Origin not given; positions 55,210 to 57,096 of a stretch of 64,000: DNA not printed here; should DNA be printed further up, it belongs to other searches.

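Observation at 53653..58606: Three tandem GH10-like paralogs sharing a novel N-terminal domain, with different predicted localisation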

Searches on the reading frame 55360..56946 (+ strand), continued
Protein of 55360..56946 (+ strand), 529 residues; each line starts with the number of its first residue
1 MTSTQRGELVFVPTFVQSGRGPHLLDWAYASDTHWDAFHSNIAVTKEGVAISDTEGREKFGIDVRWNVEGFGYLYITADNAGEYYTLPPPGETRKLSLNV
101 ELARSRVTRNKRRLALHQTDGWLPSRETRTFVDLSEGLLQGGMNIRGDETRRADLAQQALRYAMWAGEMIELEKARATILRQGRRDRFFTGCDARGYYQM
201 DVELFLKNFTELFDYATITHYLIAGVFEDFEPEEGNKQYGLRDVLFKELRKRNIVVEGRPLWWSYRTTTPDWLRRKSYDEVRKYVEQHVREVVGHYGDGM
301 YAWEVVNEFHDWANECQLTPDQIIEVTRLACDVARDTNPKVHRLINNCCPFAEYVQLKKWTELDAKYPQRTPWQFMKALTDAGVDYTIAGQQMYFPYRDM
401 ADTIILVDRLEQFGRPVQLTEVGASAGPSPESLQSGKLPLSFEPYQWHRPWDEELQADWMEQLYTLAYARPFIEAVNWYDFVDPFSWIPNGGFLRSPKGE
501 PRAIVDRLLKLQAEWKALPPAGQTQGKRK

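Call 45: search_solved_structures(query=A2, max_evalue=0.001, show_alignments=4)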
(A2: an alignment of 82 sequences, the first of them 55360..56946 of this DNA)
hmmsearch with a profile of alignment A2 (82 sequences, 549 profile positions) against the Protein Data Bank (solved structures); distinct sequences matched with E-value up to 0.001: 134 (the best 60 are shown).
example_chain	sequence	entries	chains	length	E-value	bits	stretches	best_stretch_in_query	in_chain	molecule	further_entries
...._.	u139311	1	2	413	1.2e-24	89.7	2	203-375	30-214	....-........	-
3niy_A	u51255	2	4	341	6.2e-15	57.7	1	211-517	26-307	Endo-1,4-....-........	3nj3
1vbr_A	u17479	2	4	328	8.3e-15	57.2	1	212-517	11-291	endo-1,4-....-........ B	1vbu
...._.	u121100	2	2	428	1.8e-13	52.8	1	175-384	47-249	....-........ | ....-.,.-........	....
1nq6_A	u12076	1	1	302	3.3e-13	52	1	255-460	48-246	Xys1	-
2g3i_A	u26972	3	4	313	1e-12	50.3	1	257-458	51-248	Xylanase | Hydrolase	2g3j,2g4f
1e0w_A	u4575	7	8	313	1e-12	50.3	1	257-458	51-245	ENDO-1,4-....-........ A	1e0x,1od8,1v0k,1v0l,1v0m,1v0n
1e0v_A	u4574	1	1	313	1e-12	50.3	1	257-458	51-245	ENDO-1,4-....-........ A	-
8hkg_A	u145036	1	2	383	1.2e-12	50.1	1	258-540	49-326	xylanase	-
6fhe_A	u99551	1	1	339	2.4e-12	49.1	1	256-455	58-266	Synthetic construct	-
7d89_A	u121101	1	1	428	2.4e-12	49.1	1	175-384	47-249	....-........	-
1xas_A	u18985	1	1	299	3e-12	48.8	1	257-458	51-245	1,4-BETA-D-XYLAN XYLANOHYDROLASE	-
1isv_A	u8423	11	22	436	3.1e-12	48.8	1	257-458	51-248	endo-1,4-beta-D-xylanase | ENDO-1,4-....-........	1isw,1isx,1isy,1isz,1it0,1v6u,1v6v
1v6y_A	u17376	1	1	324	4.7e-12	48.2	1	257-452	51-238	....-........,Exoglucanase/xylanase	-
5mrj_A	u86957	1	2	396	6.2e-12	47.8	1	242-387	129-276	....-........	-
2q8x_A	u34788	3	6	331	1e-10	43.8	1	254-459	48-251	intra-cellular xylanase | Intra-cellular xylanase ixt6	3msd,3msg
3emc_A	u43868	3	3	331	3.5e-10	42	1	253-338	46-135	Endo-1,4-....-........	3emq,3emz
3ms8_A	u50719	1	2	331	1e-09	40.5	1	254-344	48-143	Intra-cellular xylanase ixt6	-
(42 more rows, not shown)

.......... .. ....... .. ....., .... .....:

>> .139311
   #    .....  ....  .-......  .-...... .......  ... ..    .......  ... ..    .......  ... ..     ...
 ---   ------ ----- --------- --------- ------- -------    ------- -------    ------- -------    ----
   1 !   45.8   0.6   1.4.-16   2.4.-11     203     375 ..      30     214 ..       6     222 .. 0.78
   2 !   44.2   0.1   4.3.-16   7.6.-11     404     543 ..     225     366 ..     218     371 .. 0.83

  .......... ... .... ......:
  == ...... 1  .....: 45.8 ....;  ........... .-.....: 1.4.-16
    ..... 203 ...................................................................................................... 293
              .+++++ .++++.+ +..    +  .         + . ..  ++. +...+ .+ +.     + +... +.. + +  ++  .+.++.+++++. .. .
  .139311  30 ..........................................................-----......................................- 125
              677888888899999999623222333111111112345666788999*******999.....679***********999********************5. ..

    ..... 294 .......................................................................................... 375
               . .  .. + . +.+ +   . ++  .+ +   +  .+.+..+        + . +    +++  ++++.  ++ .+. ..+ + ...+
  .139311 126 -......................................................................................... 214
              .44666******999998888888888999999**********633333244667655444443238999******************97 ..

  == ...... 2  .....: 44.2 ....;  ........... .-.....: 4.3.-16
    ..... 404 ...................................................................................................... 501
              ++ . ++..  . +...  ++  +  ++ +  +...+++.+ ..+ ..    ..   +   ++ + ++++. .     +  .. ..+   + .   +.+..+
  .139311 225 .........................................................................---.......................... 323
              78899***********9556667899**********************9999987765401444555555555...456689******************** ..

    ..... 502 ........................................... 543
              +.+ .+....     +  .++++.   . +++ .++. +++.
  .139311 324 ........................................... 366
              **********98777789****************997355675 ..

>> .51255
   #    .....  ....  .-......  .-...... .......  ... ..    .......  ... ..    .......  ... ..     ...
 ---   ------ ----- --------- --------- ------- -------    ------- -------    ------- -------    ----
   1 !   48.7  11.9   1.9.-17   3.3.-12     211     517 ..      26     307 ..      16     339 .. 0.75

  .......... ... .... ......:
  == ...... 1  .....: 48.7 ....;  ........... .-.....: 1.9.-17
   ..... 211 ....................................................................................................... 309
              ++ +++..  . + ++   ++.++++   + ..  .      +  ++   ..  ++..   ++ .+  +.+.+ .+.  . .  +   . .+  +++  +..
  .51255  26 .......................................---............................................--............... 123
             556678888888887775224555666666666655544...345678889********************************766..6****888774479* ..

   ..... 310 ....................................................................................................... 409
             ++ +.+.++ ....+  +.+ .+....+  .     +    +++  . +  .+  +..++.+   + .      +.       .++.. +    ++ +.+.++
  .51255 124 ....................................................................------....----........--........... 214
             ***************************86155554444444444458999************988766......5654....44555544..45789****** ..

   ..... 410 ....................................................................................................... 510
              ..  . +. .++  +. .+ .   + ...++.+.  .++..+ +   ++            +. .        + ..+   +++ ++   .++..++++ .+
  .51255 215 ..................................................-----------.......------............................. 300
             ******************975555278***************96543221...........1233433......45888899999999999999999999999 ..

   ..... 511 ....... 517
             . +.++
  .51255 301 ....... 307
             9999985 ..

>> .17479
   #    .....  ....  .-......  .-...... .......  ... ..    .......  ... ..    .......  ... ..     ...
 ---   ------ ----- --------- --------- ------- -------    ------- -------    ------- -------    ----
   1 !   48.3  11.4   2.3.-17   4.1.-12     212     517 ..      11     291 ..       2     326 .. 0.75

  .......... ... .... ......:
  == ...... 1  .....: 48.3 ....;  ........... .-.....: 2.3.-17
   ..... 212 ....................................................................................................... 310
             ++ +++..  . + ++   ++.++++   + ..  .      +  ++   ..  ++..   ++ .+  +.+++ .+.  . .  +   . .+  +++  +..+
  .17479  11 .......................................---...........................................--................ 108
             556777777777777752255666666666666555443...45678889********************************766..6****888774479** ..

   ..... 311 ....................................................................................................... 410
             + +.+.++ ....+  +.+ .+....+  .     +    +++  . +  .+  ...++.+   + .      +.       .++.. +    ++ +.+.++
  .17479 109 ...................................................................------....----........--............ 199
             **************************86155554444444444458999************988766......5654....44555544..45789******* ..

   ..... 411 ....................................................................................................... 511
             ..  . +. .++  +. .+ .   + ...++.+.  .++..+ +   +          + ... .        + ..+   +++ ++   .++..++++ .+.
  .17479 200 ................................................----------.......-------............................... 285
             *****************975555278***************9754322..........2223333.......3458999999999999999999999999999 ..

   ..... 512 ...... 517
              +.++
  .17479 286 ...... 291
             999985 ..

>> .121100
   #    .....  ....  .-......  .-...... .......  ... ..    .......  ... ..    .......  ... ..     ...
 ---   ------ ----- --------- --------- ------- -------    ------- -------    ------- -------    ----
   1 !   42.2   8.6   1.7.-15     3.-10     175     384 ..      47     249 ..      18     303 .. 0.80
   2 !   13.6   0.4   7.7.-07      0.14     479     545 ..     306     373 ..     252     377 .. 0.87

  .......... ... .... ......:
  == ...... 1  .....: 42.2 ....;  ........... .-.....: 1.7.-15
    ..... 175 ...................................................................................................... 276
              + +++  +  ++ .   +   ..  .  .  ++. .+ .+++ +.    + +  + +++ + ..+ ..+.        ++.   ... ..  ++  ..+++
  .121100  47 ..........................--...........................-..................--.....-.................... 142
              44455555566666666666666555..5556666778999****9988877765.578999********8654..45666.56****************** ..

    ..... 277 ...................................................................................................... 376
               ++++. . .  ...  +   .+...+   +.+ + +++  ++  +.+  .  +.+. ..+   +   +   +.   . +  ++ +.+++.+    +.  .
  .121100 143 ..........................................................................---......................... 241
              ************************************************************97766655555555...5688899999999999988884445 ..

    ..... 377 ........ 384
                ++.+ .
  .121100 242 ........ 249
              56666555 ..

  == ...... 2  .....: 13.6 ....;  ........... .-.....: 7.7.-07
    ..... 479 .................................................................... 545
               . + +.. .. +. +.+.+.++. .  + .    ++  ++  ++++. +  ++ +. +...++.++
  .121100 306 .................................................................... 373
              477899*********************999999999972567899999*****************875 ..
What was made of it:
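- On Glycoside hydrolase family 10 (CAZy GH10, Pfam PF00331): A family profile hits 134 PDB sequences at E <= 0.001; of the 60 listed, 57 are GH10-type xylanases, two are designed proteins and one carries a depositor's 'family 48' name (call 45).
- The best is AcXyn10A (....) at 1.2e-24 (call 45). The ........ motif is replaced by ATITHY (call 45). Several canonical subsite residues are replaced (call 45).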

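Call 61: find_related_loci(query=A2, collection=genome_contigs, flank=8000)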
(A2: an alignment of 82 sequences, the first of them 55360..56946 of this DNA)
Query A2 (529 aa) in genome_contigs; peptide patterns used: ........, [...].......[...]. (x = any residue, [..] = any of these).
305 stretches matched a pattern; 268 encode a relative of the query (tblastn E <= 1e-3); the best 80 are kept; 80 distinct loci.
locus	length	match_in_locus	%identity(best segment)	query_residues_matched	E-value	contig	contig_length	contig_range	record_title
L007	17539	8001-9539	73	7-519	0e+0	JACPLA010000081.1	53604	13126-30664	MAG: Ignavibacteriales bacterium isolate NC_groundwater_509_Ag_S-0.1um_53_10 S35_SO-1_scaffold_348544, whole genome shot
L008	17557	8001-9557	72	3-521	0e+0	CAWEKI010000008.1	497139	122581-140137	MAG: uncultured Bacteroidetes bacterium isolate MFD05942.bin.1.2 genome assembly, contig: contig_44471, whole genome sho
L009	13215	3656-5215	72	3-523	0e+0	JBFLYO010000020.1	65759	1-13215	MAG: Bacteroidota bacterium isolate MAG087 MAG087_20, whole genome shotgun sequence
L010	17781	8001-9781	69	3-525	0e+0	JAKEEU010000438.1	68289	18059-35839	MAG: candidate division KSB1 bacterium isolate PMV_1_maxbin.001 PMV_1_maxbin.001.k101_2124792, whole genome shotgun sequ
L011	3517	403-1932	72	7-516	0e+0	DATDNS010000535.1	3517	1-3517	MAG TPA_asm: Bacteroidota bacterium isolate SMAG_U443 k141_475583, whole genome shotgun sequence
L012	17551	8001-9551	68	2-518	0e+0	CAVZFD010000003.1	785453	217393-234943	MAG: uncultured Ignavibacteria bacterium isolate MFD05942.bin.1.380 genome assembly, contig: contig_31210, whole genome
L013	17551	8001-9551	69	6-523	0e+0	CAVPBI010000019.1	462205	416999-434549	MAG: uncultured Ignavibacteria bacterium isolate MFD00032.bin.1.149 genome assembly, contig: contig_36381, whole genome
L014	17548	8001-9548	71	7-523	0e+0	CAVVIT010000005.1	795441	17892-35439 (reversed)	MAG: Ignavibacteriota bacterium isolate MFD01476.bin.1.164 genome assembly, contig: contig_13463, whole genome shotgun s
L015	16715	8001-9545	68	2-516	0e+0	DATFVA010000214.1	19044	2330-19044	MAG TPA_asm: Ignavibacteriaceae bacterium isolate SMAG_U9452 k141_270168, whole genome shotgun sequence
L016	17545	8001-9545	67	2-516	0e+0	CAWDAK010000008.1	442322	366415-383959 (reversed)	MAG: uncultured Ignavibacteria bacterium isolate MFD01721.bin.2.18 genome assembly, contig: contig_23093, whole genome s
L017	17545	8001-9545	67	2-516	0e+0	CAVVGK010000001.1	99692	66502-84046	MAG: uncultured Ignavibacteria bacterium isolate MFD01721.bin.1.336 genome assembly, contig: contig_10351, whole genome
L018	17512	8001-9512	68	4-507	0e+0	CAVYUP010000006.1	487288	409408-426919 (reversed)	MAG: uncultured Bacteroidetes bacterium isolate MFD01721.bin.1.11 genome assembly, contig: contig_54546, whole genome sh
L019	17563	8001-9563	68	1-521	0e+0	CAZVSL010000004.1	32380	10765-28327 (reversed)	MAG TPA_asm: uncultured Calditrichaceae bacterium isolate SRP141376_co1_187 genome assembly, contig: NODE_3194_length_32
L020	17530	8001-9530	68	7-516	0e+0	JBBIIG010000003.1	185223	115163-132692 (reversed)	MAG: bacterium isolate BR1S70218_bin_133 NODE_75_length_185223_cov_6.010061, whole genome shotgun sequence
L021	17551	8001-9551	67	2-518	0e+0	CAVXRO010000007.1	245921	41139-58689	MAG: uncultured Bacteroidetes bacterium isolate MFD01721.bin.1.123 genome assembly, contig: contig_38577, whole genome s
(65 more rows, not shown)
